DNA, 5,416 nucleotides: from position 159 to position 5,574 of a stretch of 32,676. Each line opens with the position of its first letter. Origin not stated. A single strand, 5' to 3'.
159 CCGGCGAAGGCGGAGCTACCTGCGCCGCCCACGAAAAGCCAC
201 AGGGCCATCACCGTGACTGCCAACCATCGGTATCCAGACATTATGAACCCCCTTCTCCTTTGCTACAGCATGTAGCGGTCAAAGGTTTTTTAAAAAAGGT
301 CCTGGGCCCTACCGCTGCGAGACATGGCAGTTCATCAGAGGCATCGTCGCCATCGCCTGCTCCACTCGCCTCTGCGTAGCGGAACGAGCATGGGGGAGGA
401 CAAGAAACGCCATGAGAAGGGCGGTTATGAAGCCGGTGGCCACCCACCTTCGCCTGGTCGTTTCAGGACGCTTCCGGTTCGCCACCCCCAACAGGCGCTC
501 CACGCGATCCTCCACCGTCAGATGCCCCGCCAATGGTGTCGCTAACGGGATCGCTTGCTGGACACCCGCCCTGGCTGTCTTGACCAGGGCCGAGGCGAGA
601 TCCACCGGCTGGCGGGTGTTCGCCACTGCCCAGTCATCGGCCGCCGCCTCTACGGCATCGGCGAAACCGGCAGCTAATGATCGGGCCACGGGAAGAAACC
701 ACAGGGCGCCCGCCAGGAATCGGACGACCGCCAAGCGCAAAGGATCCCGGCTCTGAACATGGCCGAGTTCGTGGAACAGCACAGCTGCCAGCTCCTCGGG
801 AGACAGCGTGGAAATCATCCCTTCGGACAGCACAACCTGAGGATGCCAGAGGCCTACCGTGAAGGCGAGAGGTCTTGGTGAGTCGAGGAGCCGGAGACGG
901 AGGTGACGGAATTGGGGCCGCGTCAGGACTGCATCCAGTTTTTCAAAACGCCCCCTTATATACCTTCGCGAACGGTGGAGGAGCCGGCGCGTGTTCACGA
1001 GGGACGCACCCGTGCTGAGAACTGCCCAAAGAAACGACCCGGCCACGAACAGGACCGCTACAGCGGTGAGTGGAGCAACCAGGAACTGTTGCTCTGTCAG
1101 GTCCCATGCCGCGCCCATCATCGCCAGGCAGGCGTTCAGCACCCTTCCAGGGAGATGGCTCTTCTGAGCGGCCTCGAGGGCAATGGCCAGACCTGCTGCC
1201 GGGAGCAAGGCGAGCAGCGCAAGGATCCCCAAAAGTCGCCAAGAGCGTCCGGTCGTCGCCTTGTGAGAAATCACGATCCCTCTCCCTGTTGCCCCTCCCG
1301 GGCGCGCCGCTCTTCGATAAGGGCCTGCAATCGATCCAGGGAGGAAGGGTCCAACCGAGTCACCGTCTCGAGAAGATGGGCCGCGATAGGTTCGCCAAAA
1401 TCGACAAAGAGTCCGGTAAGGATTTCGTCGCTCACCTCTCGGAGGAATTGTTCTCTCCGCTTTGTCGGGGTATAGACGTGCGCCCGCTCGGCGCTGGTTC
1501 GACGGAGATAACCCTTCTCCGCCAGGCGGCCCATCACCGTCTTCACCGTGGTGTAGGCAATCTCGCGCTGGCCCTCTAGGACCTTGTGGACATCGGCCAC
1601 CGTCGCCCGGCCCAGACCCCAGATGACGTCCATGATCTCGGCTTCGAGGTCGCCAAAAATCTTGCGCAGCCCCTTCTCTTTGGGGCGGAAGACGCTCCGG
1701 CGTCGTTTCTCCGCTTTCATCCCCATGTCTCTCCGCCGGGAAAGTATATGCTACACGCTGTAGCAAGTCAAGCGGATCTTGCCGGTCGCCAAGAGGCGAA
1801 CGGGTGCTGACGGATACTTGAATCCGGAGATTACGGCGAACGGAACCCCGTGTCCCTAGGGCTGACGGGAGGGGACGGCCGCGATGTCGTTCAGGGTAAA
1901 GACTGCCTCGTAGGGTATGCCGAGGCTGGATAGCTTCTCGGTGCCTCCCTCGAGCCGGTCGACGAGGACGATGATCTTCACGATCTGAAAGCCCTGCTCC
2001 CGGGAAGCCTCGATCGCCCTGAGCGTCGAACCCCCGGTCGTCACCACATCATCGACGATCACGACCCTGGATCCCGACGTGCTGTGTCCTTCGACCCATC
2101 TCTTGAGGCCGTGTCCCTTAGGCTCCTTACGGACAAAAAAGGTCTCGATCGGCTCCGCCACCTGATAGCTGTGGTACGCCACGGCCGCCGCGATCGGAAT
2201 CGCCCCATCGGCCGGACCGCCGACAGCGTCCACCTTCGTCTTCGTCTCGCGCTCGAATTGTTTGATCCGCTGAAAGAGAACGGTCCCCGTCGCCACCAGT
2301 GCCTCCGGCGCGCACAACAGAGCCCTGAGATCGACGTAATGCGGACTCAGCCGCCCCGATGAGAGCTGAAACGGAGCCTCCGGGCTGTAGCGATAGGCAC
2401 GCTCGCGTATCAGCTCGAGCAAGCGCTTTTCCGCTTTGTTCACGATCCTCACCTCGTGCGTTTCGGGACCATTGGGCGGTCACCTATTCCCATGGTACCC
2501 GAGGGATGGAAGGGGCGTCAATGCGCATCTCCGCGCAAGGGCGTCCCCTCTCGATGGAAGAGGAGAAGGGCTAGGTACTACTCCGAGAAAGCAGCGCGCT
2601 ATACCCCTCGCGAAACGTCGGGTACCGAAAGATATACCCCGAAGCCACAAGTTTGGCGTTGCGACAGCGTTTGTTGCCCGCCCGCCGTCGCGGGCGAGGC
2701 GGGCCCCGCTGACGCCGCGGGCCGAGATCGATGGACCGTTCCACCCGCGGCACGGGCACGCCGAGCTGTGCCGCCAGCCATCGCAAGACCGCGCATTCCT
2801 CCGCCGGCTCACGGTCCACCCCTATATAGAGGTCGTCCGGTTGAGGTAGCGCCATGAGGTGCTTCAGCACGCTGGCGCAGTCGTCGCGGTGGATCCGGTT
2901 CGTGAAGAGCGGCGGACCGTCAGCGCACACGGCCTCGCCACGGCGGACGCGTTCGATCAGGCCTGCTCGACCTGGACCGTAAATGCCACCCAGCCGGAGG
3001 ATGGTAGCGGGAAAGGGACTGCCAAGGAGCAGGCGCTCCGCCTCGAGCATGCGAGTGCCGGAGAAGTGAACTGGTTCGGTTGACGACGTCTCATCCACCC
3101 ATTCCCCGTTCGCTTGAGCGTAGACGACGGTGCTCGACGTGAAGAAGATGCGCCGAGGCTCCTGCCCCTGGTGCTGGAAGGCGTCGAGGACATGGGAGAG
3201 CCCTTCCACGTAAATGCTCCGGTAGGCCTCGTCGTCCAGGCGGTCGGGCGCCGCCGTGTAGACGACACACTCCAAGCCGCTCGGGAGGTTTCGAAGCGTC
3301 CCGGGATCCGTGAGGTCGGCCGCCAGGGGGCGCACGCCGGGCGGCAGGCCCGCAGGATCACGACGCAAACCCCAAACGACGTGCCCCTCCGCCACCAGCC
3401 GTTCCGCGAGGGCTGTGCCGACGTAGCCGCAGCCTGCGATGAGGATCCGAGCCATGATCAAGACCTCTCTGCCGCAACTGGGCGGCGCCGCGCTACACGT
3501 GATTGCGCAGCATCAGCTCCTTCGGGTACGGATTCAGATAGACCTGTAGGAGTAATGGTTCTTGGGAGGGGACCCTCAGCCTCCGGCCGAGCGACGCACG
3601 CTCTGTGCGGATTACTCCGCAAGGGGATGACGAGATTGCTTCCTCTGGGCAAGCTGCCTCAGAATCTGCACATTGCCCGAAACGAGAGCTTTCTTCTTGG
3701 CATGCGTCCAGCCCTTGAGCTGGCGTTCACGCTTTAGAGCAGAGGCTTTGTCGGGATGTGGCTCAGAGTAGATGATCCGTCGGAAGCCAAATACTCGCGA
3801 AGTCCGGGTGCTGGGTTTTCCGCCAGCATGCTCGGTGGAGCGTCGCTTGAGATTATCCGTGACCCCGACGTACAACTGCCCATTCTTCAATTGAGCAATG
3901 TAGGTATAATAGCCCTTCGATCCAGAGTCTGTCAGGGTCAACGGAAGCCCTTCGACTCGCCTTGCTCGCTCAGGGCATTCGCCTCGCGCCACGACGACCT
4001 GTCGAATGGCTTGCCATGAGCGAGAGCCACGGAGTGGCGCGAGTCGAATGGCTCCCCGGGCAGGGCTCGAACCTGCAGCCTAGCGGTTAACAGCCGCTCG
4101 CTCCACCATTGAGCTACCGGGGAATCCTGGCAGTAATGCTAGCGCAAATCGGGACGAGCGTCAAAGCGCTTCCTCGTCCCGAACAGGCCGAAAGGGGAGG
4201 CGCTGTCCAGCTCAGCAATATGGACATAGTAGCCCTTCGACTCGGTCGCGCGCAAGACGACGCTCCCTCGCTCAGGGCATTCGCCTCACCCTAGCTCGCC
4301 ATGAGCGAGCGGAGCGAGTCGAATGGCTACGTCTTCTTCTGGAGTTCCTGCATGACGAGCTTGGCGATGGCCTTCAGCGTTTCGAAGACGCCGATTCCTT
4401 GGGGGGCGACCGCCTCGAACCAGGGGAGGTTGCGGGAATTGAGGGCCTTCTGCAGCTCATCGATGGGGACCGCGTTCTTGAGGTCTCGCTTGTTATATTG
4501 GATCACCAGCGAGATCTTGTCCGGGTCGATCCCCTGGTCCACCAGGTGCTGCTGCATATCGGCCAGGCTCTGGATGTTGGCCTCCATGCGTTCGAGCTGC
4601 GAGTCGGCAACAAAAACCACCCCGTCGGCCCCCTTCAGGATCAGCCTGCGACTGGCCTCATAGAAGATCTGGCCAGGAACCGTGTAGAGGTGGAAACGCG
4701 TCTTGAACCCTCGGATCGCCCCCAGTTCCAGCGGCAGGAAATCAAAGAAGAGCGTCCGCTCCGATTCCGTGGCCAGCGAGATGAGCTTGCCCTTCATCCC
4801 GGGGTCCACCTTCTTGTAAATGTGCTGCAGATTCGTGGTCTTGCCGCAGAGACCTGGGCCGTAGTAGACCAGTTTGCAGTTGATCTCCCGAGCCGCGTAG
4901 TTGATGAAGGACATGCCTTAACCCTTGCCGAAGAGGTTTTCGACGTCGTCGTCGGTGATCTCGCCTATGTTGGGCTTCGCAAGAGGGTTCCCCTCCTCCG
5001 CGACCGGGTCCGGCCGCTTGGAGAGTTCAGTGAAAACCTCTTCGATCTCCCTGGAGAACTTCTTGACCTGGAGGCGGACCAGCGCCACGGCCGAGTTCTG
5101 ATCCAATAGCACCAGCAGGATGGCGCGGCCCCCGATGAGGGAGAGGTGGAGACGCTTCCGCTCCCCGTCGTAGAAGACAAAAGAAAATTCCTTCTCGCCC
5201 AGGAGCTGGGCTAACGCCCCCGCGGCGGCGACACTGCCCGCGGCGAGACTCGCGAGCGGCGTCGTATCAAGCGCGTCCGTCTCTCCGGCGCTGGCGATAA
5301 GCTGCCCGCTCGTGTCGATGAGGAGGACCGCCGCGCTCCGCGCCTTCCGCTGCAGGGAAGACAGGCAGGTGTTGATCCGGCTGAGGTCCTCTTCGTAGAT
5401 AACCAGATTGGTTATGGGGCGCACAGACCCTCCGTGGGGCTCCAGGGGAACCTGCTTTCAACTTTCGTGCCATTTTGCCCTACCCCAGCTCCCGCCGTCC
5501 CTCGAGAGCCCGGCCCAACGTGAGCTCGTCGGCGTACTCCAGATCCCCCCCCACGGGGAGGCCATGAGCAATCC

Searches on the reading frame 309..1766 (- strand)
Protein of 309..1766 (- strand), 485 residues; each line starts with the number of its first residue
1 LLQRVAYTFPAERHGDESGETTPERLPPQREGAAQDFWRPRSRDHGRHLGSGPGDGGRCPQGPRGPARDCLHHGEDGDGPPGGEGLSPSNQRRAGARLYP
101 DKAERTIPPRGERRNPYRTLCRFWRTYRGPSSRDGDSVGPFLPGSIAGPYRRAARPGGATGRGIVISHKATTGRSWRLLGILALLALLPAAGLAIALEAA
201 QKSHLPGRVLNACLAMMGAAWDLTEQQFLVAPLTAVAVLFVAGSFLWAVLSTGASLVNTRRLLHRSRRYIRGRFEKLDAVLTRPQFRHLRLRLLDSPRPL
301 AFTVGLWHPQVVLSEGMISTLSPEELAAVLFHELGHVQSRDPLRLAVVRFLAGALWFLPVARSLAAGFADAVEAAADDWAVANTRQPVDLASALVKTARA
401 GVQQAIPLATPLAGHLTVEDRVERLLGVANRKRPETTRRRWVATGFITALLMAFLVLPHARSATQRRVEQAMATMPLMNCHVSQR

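Call 71: search_protein_families(library=pfam, proteins=[window:309-1766:-], max_evalue=0.00001)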
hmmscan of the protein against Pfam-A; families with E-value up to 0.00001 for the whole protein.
window:309-1766:- (485 aa): 2 families
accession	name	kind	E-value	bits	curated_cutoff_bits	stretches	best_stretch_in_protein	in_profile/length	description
PF05569.17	Peptidase_M56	-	1.1e-14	54.8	31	1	175-421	36-292/296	BlaR1 peptidase M56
PF01435.24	Peptidase_M48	-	9.6e-12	45.5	20.3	1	289-367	25-106/186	Peptidase family M48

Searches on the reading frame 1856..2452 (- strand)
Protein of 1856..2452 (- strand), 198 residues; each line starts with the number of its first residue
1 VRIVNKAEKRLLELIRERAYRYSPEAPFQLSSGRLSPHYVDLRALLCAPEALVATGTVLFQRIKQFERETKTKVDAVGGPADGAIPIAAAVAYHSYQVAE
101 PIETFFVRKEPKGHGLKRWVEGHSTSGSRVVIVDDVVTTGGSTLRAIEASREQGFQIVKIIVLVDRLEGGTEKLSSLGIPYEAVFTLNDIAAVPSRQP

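Call 71: search_protein_families(library=pfam, proteins=[window:1856-2452:-], max_evalue=0.00001)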
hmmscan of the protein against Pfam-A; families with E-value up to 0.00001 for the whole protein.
window:1856-2452:- (198 aa): 1 family
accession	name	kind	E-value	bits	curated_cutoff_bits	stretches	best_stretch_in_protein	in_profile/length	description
PF00156.33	Pribosyltran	-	2e-16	60.2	26.3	1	67-173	22-133/158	Phosphoribosyl transferase domain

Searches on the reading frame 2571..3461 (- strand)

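Call 71: search_protein_families(library=pfam, proteins=[window:2571-3461:-], max_evalue=0.00001)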
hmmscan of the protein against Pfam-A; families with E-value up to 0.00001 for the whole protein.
window:2571-3461:- (296 aa): 3 families
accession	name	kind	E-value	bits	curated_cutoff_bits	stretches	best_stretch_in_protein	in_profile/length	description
PF01370.27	Epimerase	-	5.4e-12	46.1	20.9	1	6-170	1-187/240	NAD dependent epimerase/dehydratase family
PF13460.12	NAD_binding_10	-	3.7e-11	43.7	27.2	1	12-202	4-180/184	NAD(P)H-binding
PF04321.23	RmlD_sub_bind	-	9.8e-06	25.3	27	0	5-172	2-163/287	RmlD substrate binding domain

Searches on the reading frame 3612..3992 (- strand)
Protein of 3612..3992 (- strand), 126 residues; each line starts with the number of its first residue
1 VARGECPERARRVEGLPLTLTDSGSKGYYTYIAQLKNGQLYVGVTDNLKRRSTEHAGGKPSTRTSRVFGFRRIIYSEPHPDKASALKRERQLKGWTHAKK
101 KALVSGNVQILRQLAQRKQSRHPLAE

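Call 71: search_protein_families(library=pfam, proteins=[window:3612-3992:-], max_evalue=0.00001)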
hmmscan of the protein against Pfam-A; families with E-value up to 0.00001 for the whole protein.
window:3612-3992:- (126 aa): 1 family
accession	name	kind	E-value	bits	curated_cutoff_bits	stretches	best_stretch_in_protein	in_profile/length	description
PF01541.30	GIY-YIG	-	2.6e-14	53.7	22.6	1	28-100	2-76/78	GIY-YIG catalytic domain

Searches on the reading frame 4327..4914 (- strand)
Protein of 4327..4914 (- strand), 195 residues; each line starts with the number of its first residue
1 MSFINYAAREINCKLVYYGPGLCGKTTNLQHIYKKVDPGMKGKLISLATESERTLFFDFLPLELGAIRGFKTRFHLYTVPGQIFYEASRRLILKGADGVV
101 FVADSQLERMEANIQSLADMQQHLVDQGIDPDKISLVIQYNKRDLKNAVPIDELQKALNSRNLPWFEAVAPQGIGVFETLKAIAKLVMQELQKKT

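Call 71: search_protein_families(library=pfam, proteins=[window:4327-4914:-], max_evalue=0.00001)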
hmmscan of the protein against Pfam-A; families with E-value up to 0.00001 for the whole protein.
window:4327-4914:- (195 aa): 1 family
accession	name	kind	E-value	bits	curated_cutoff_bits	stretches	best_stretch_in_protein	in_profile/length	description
PF00025.27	Arf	-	1.7e-06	28.1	22.3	1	72-163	58-145/174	ADP-ribosylation factor family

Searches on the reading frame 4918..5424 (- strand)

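Call 71: search_protein_families(library=pfam, proteins=[window:4918-5424:-], max_evalue=0.00001)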
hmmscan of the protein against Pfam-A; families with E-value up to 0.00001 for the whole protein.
window:4918-5424:- (168 aa): 1 family
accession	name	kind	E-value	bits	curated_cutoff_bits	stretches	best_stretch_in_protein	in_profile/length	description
PF03259.23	Robl_LC7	-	9.5e-12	44.9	23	1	20-106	5-90/91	Roadblock/LC7 domain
